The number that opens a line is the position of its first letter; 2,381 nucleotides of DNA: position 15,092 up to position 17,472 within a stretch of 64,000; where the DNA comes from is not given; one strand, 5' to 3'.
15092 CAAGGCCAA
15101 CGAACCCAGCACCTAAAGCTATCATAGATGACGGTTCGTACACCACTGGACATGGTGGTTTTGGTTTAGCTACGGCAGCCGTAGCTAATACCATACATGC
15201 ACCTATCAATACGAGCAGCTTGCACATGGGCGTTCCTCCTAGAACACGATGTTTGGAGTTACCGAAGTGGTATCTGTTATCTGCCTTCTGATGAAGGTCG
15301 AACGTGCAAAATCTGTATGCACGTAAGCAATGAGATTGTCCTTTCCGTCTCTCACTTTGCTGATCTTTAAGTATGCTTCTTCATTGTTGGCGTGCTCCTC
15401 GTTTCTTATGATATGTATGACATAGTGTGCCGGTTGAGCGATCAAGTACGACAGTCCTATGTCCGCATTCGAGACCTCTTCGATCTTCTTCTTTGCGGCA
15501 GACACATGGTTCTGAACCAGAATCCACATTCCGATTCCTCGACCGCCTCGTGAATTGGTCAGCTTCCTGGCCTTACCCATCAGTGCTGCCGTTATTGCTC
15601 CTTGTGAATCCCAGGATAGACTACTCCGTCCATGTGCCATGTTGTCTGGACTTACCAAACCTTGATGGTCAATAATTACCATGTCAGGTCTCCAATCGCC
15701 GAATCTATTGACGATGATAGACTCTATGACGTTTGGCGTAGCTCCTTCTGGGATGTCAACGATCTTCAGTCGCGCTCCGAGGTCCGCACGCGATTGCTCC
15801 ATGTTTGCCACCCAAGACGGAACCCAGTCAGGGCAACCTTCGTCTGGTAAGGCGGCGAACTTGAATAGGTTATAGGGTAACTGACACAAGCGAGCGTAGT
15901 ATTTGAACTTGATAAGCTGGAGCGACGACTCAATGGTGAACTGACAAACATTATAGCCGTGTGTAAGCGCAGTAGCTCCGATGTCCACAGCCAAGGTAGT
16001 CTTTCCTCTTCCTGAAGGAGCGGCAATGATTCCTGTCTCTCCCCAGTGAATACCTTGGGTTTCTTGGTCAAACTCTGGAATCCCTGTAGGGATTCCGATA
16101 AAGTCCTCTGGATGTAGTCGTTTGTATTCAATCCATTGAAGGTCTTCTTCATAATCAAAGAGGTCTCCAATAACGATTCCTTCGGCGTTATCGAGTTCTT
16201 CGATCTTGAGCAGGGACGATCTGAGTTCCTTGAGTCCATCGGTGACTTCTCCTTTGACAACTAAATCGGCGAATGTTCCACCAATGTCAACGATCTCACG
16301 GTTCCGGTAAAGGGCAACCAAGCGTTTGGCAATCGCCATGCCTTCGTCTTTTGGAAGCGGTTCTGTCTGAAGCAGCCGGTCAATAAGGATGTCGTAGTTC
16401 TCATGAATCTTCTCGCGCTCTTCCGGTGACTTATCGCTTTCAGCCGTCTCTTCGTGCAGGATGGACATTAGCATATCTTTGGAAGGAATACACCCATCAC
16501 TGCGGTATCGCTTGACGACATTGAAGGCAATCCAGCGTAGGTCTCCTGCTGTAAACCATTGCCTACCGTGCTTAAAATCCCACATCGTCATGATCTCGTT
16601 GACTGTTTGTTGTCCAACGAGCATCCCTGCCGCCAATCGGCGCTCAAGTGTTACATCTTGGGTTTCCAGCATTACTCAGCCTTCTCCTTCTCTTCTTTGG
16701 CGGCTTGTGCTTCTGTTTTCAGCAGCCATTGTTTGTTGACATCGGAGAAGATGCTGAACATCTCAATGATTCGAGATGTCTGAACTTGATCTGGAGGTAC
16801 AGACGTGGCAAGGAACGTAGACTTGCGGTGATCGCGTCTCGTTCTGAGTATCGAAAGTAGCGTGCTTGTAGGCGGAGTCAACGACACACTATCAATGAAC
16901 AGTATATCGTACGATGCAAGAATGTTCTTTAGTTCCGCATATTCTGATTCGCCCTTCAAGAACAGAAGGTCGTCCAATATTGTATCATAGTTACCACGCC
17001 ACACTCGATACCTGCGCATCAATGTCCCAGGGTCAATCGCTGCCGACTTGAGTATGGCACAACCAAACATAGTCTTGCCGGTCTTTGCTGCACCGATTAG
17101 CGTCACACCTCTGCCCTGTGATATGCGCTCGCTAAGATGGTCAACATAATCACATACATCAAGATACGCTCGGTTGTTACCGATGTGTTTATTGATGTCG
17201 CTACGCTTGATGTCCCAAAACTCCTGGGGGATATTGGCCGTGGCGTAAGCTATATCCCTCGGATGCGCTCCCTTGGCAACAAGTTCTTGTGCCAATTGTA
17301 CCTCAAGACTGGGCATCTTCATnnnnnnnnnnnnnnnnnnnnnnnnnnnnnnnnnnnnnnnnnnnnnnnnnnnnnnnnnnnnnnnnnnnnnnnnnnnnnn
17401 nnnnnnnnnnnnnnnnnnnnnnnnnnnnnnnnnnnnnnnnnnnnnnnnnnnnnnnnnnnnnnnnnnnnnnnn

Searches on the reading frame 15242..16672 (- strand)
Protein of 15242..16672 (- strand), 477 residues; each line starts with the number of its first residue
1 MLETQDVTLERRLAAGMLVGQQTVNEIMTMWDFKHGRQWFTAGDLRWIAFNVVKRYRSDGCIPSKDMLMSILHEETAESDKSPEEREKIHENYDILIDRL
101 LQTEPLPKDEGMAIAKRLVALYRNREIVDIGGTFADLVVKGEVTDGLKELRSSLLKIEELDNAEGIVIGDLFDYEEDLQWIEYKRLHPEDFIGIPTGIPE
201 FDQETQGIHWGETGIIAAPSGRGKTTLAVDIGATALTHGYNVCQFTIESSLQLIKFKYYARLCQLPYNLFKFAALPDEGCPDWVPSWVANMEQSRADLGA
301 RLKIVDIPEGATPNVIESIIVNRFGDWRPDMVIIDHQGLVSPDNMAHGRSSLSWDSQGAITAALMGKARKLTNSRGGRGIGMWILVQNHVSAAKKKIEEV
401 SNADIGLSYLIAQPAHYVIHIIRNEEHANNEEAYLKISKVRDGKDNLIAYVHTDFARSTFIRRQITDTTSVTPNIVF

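Call 10: find_related_loci(query=window:15242-16672:-, collection=viral_contigs, flank=4000)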
Query window:15242-16672:- (477 aa) in viral_contigs; peptide patterns used: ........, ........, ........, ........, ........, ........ (x = any residue, [..] = any of these).
5 stretches matched a pattern, but none encodes a relative of the query by tblastn (E <= 1e-3).

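Call 11: search_protein_families(library=phrogs, proteins=[window:15242-16672:-], max_evalue=0.001)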
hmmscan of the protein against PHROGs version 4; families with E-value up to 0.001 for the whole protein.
window:15242-16672:- (477 aa): 2 families
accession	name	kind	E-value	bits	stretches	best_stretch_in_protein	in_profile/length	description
phrog_19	-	DNA, RNA and nucleotide metabolism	6.3e-41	141.9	1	48-461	197-579/621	DnaB-like replicative helicase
phrog_239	-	DNA, RNA and nucleotide metabolism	1.8e-14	54.7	1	182-466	335-602/801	DNA primase/helicase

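Call 12: search_dna_similar(query=window:15242-16672:-, collection=phages, mode=protein, max_rows=15)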
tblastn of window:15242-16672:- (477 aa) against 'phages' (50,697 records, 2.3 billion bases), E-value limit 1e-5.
Records with a match: 436; places in all: 436; records where one place covers at least 80% of the query: 4.
Best place of each record, by identity: <60% 436.
By first word of the organism name: Staphylococcus 318; Listeria 54; Bacillus 30; Pseudomonas 14; Mycoplasma 7; Brevibacterium 2; Lysinibacillus 2; Bacteriophage 2; Leptolyngbya 1; Plectonema 1; and 5 more.
By host as written in the record: Staphylococcus aureus 110; - 44; Listeria monocytogenes 43; Staphylococcus sp. 23; Staphylococcus carnosus TM300 22; Staphylococcus aureus ATCC 25923 8; Staphylococcus xylosus M1997-2/10 8; Bacillus subtilis 7; and 101 more.
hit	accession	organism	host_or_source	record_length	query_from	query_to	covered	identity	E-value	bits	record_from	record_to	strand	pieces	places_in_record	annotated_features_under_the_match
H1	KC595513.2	Bacillus phage Shanette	Bacillus cereus BGSC 6E1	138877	71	460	82%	24.8%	8e-10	67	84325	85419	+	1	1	DNA helicase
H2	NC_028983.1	Bacillus phage Shanette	Bacillus cereus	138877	71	460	82%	24.8%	8e-10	67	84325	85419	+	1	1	helicase DnaB-like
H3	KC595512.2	Bacillus phage JL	Bacillus cereus BGSC 6E1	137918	71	460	82%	24.8%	1e-9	67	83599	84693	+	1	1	DNA helicase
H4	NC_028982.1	Bacillus phage JL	Bacillus cereus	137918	71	460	82%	24.8%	1e-9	67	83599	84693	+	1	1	helicase DnaB-like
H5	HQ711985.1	Pseudomonas phage PMG1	Pseudomonas aeruginosa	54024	124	461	71%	25.8%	2e-8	63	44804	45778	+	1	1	replicative DNA helicase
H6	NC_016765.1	Pseudomonas phage PMG1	Pseudomonas aeruginosa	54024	124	461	71%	25.8%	2e-8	63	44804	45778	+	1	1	DnaB-like replicative helicase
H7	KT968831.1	Pseudomonas phage YMC11/02/R656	Pseudomonas aeruginosa YMC11/02/R656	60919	124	461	71%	25.8%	2e-8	63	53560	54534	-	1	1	hypothetical protein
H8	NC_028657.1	Pseudomonas phage YMC11/02/R656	Pseudomonas aeruginosa YMC11/02/R656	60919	124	461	71%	25.8%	2e-8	63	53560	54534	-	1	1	DnaB-like replicative helicase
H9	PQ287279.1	Pseudomonas phage Flu_PA14_4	Pseudomonas aeruginosa PA14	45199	124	460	71%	25.9%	5e-8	62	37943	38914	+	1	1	DnaB-like replicative helicase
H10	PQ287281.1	Pseudomonas phage Flu_PA14_3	Pseudomonas aeruginosa PA14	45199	124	460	71%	25.9%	5e-8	62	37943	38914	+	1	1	DnaB-like replicative helicase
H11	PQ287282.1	Pseudomonas phage Komp_PA14_gP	Pseudomonas aeruginosa PA14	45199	124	460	71%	25.9%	5e-8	62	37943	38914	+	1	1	DnaB-like replicative helicase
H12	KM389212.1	Pseudomonas phage JBD88b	-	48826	124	460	71%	25.9%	5e-8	62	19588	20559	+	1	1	record has no annotation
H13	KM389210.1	Pseudomonas phage DO4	-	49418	124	460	71%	25.9%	5e-8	62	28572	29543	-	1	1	record has no annotation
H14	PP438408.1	Leptolyngbya phage Lbo-JY16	Leptolyngbya boryana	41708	124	444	67%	25.2%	1e-6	57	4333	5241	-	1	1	replicative DNA helicase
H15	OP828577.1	Plectonema phage Lbo240-yong2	Leptolyngya boryana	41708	124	444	67%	25.2%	1e-6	57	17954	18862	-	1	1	replicative DNA helicase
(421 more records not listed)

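Call 21: find_homologous_proteins(query=window:15242-16672:-, max_evalue=1e-10)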
Query window:15242-16672:- (477 aa): 7 proteins with E <= 1e-10 among 8000 candidates.
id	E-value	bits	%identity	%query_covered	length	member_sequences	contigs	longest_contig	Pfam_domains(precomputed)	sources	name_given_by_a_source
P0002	4.0e-173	594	56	100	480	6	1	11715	PF01695.24,PF03796.22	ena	-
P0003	4.4e-172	591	56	100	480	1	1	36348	PF06745.20,PF01695.24,PF03796.22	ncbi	-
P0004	2.7e-171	588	54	100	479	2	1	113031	PF06745.20,PF01695.24,PF03796.22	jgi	jgi:hypothetical protein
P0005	7.1e-171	587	54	97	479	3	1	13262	PF01695.24,PF03796.22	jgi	-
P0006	2.2e-169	582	55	97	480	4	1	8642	PF06745.20,PF01695.24,PF03796.22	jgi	jgi:RecA/RadA recombinase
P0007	1.9e-168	579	54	98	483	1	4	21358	PF06745.20,PF01695.24,PF03796.22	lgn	-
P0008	1.6e-166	573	55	97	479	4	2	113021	PF06745.20,PF01695.24,PF03796.22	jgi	-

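Call 23: find_encoding_contigs(protein=P0002, flank=4000, max_places=3)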
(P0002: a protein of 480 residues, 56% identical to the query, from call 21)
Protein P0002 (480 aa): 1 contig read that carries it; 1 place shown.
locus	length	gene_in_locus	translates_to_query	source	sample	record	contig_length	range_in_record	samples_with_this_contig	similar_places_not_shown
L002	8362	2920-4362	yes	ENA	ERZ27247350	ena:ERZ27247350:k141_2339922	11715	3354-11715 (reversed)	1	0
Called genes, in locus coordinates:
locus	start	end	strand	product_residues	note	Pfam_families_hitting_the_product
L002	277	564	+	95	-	-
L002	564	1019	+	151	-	-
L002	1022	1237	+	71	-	-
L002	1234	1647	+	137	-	-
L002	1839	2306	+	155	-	-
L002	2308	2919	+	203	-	-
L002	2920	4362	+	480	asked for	PF03796:DnaB_C, PF01695:IstB_IS21 (faint)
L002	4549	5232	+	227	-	-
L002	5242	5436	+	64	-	PF09723:Zn_ribbon_8 (weak)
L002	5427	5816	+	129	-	-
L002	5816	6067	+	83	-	-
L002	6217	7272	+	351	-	PF01807:Zn_ribbon_DnaG, PF13155:Toprim_2, PF13362:Toprim_3 (weak)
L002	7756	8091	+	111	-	-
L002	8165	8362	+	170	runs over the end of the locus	PF03167:UDG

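Call 24: find_encoding_contigs(protein=P0003, flank=4000, max_places=3)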
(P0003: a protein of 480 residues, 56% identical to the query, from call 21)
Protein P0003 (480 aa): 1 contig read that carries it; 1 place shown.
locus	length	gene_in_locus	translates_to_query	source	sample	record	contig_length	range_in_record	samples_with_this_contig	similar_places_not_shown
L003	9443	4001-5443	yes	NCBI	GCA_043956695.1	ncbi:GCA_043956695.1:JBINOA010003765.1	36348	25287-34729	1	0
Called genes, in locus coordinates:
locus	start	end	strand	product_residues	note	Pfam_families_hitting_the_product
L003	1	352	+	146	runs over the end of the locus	-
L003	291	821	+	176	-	-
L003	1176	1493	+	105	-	-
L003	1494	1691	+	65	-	-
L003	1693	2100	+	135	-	-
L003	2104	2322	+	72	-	-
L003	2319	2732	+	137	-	-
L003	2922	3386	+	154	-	-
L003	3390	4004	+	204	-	-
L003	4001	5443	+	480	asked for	PF03796:DnaB_C, PF06745:ATPase (weak), PF01695:IstB_IS21 (weak)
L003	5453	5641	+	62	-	-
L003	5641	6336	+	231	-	-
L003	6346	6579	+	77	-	-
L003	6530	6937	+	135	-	-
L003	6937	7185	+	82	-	-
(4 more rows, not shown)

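Call 25: find_encoding_contigs(protein=P0004, flank=4000, max_places=3)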
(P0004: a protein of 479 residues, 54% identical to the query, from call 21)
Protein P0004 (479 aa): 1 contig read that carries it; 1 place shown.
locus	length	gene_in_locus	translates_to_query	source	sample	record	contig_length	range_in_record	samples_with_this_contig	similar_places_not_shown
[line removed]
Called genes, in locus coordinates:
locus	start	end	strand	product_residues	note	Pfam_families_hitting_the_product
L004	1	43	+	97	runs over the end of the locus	-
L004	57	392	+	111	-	-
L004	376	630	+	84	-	-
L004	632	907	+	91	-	-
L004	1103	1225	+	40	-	-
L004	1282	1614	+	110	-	-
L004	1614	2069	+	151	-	-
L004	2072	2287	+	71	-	-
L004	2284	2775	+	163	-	PF13392:HNH_3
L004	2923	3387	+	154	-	-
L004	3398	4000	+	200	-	-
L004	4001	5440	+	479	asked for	PF03796:DnaB_C, PF06745:ATPase (weak), PF01695:IstB_IS21 (faint)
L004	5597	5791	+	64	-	-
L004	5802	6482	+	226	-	-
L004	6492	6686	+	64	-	-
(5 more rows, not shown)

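Call 26: find_encoding_contigs(protein=P0005, flank=4000, max_places=3)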
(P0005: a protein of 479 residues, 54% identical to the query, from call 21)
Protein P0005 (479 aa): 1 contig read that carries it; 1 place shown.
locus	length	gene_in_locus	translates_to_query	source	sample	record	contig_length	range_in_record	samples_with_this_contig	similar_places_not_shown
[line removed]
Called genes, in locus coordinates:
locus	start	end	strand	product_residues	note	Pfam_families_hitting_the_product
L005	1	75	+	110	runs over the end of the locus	-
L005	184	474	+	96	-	-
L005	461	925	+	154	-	-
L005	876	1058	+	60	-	-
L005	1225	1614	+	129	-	-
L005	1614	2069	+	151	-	-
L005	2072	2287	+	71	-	-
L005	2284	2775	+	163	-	PF13392:HNH_3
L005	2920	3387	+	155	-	-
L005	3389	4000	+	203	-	-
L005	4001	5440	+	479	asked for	PF03796:DnaB_C, PF01695:IstB_IS21 (faint)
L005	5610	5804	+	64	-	-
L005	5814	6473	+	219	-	-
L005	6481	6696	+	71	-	-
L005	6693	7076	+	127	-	-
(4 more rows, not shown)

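Call 32: find_encoding_contigs(protein=P0006, flank=4000, max_places=3)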
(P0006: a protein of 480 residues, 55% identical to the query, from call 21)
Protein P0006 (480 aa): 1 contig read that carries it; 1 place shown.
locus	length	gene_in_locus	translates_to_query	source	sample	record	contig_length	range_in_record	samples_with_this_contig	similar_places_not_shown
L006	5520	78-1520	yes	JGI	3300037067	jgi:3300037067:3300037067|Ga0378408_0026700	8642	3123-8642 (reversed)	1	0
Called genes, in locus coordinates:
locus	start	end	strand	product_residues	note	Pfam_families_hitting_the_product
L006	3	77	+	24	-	?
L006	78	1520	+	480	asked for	PF03796:DnaB_C, PF06745:ATPase (weak), PF01695:IstB_IS21 (faint)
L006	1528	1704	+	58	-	-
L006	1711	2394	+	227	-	-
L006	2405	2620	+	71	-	-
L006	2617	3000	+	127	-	-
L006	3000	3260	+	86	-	-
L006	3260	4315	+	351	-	PF01807:Zn_ribbon_DnaG, PF01751:Toprim (faint), PF13155:Toprim_2, PF13362:Toprim_3 (weak)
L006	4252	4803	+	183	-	-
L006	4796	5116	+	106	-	-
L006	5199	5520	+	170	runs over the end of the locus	PF03167:UDG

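Call 33: find_encoding_contigs(protein=P0007, flank=4000, max_places=4)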
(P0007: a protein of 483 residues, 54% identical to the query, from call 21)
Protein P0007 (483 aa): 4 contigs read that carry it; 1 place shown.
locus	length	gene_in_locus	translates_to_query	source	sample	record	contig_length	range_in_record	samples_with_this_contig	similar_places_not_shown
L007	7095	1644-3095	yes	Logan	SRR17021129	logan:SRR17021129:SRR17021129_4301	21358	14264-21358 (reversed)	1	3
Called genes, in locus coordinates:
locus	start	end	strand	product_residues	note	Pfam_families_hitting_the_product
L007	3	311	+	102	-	?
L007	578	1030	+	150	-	-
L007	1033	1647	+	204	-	-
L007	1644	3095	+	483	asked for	PF01695:IstB_IS21 (faint), PF03796:DnaB_C, PF06745:ATPase (weak)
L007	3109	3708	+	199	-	-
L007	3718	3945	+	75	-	-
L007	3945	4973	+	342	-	PF01807:Zn_ribbon_DnaG, PF01751:Toprim (faint), PF13362:Toprim_3 (faint), PF13155:Toprim_2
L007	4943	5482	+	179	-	-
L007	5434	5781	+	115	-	-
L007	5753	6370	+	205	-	PF03167:UDG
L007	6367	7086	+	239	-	-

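Call 34: find_encoding_contigs(protein=P0008, flank=4000, max_places=3)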
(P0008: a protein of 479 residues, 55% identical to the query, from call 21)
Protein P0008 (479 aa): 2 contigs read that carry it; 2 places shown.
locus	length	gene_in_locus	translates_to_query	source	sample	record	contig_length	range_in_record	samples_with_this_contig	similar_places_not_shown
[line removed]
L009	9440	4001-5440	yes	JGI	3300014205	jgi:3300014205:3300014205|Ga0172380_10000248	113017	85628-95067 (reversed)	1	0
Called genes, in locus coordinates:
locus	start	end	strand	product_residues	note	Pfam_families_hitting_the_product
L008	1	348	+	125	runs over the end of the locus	-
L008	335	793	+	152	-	-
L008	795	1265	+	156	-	-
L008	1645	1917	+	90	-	-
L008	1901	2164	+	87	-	-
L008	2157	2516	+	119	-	-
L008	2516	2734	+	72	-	-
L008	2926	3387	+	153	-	-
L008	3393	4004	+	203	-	-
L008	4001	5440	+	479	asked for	PF03796:DnaB_C, PF06745:ATPase (weak), PF01695:IstB_IS21 (faint)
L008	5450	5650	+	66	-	-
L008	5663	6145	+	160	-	-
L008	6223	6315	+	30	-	-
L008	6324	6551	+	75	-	PF09723:Zn_ribbon_8 (weak)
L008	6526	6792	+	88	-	-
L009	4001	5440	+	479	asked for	PF03796:DnaB_C, PF06745:ATPase (weak), PF01695:IstB_IS21 (faint)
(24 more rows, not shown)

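Call 41: find_related_loci(query=A1, collection=viral_contigs, flank=5000)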
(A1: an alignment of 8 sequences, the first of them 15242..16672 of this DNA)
Query A1 (477 aa) in viral_contigs; peptide patterns used: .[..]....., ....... (x = any residue, [..] = any of these).
133 stretches matched a pattern; 6 encode a relative of the query (tblastn E <= 1e-3); 6 distinct loci.
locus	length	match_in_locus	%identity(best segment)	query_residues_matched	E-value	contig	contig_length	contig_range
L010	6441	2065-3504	56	1-477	0e+0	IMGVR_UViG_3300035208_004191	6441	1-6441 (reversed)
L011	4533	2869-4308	56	1-477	0e+0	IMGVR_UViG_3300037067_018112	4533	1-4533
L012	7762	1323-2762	56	1-477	2e-180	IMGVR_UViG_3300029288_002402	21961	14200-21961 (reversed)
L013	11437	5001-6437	54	1-477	2e-178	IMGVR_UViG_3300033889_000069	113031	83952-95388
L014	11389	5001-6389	54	1-464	5e-178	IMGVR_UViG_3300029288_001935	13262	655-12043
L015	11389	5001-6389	55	1-464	4e-173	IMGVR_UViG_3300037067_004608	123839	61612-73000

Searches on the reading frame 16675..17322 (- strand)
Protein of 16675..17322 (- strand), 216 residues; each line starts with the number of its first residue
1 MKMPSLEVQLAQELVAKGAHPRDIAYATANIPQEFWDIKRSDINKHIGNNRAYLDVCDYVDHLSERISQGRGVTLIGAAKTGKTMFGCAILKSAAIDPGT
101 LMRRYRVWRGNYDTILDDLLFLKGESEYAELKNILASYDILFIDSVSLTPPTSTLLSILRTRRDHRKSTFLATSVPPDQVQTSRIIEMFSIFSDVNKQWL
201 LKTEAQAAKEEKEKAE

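Call 11: search_protein_families(library=phrogs, proteins=[window:16675-17322:-], max_evalue=0.001)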
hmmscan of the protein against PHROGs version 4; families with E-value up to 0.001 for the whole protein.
window:16675-17322:- (216 aa): 1 family
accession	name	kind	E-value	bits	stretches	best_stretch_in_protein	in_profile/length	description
phrog_50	-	DNA, RNA and nucleotide metabolism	9e-09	35.9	1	27-189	326-497/570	DnaC-like helicase loader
